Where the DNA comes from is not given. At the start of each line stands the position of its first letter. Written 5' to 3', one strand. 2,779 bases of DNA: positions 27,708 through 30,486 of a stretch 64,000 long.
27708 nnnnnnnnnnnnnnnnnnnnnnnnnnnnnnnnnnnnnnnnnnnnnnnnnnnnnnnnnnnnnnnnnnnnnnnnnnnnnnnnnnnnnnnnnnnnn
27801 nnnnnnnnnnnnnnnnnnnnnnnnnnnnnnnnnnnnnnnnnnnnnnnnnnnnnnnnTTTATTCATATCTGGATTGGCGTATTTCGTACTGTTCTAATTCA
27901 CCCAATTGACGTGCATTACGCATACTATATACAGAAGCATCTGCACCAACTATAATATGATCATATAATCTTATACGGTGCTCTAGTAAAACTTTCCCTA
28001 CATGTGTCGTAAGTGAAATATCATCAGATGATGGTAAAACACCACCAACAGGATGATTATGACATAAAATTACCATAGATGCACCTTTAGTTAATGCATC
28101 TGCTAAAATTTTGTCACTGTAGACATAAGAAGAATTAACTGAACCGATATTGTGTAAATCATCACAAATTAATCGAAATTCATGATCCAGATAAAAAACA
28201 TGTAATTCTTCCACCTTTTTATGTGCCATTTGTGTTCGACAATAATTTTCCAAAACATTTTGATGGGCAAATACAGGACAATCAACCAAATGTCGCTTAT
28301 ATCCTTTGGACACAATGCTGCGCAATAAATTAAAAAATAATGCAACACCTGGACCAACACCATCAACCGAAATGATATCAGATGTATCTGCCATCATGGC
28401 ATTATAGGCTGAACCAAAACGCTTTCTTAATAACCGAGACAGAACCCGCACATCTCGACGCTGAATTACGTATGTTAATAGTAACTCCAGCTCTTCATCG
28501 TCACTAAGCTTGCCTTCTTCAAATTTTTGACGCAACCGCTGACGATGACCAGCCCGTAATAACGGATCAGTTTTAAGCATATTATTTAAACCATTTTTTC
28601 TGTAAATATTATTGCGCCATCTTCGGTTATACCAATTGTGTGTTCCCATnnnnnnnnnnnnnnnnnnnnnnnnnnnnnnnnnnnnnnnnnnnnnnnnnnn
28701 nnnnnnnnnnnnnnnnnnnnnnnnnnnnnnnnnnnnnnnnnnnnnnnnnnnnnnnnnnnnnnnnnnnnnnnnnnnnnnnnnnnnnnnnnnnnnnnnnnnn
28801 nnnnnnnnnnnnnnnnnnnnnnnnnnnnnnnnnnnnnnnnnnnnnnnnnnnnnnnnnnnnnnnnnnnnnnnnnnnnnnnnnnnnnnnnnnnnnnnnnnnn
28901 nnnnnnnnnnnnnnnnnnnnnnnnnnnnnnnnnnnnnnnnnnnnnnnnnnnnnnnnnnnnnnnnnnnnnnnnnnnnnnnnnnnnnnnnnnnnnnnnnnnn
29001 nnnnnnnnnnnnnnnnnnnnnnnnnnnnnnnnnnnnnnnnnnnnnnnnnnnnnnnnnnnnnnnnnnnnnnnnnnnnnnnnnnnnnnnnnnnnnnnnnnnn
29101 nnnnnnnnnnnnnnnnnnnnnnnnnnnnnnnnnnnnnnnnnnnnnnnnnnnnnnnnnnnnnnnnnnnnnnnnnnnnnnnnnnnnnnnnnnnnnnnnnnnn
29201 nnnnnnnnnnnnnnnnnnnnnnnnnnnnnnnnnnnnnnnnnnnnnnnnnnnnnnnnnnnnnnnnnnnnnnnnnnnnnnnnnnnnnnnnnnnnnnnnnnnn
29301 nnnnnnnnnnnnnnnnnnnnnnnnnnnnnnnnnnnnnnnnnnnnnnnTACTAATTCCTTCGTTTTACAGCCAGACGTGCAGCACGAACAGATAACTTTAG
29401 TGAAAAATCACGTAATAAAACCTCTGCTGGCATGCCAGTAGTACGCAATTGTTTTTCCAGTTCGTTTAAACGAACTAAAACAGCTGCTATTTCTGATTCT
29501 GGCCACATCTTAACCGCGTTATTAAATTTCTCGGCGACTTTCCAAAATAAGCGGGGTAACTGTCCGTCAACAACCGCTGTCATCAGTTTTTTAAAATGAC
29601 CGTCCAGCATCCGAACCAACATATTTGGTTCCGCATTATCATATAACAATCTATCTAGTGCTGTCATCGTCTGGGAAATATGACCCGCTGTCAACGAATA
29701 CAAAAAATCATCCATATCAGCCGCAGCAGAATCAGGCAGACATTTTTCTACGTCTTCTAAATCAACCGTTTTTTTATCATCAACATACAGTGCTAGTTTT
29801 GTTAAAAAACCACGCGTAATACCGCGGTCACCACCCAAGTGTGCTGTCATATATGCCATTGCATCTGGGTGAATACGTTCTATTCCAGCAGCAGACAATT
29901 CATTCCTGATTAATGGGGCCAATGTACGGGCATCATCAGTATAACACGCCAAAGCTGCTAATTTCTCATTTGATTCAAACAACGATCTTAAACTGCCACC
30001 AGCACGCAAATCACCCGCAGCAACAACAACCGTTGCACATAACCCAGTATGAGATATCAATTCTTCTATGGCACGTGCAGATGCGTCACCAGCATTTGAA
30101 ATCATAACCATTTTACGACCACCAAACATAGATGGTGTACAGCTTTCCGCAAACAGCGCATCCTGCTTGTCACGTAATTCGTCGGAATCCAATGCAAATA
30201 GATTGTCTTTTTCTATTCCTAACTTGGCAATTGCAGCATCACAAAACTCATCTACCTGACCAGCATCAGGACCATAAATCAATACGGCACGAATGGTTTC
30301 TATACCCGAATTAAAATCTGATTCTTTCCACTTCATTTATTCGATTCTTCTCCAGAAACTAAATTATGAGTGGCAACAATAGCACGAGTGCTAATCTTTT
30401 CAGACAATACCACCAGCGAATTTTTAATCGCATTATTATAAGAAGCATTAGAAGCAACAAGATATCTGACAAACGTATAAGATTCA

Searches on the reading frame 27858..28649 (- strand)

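Call 3: search_protein_families(library=pfam, proteins=[window:27858-28649:-], max_evalue=0.01)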
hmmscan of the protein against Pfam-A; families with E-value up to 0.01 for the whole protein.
window:27858-28649:- (263 aa): 1 family
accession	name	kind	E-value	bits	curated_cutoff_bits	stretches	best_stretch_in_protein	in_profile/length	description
PF04002.20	RadC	-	1.2e-29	103.1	22.1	1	132-245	6-118/121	RadC-like JAB domain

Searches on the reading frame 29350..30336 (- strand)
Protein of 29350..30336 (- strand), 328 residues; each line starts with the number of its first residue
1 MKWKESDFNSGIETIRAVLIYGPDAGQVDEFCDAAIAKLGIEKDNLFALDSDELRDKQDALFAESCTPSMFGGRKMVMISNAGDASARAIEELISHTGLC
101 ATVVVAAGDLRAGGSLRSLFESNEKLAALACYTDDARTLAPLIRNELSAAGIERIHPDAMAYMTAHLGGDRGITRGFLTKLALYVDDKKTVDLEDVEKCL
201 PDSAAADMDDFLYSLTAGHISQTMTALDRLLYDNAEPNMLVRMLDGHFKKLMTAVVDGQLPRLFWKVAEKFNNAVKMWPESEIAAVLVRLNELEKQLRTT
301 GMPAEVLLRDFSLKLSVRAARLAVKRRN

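Call 3: search_protein_families(library=pfam, proteins=[window:29350-30336:-], max_evalue=0.01)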
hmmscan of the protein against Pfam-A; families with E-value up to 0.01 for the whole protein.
window:29350-30336:- (328 aa): 0 families

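Call 39: search_protein_families(library=ncbifam, proteins=[window:29350-30336:-], max_evalue=0.01)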
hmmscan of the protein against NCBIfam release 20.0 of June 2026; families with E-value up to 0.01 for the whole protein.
window:29350-30336:- (328 aa): 5 families
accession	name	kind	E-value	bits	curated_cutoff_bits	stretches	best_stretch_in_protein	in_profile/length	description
TIGR01128.2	holA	equivalog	1.9e-39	135.8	80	1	18-315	2-316/316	DNA polymerase III subunit delta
NF005134.0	PRK06585.1-1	equivalog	7.5e-30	104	478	1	14-252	19-250/326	DNA polymerase III subunit delta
NF006302.0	PRK08487.1-5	equivalog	0.0002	21.1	296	1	12-251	12-243/323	DNA polymerase III subunit delta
NF004046.1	PRK05563.1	equivalog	0.0022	17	400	1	188-303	228-345/567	DNA polymerase III subunit gamma/tau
TIGR02397.1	dnaX_nterm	equivalog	0.0047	16.2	250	1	187-305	226-345/355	DNA polymerase III subunit gamma/tau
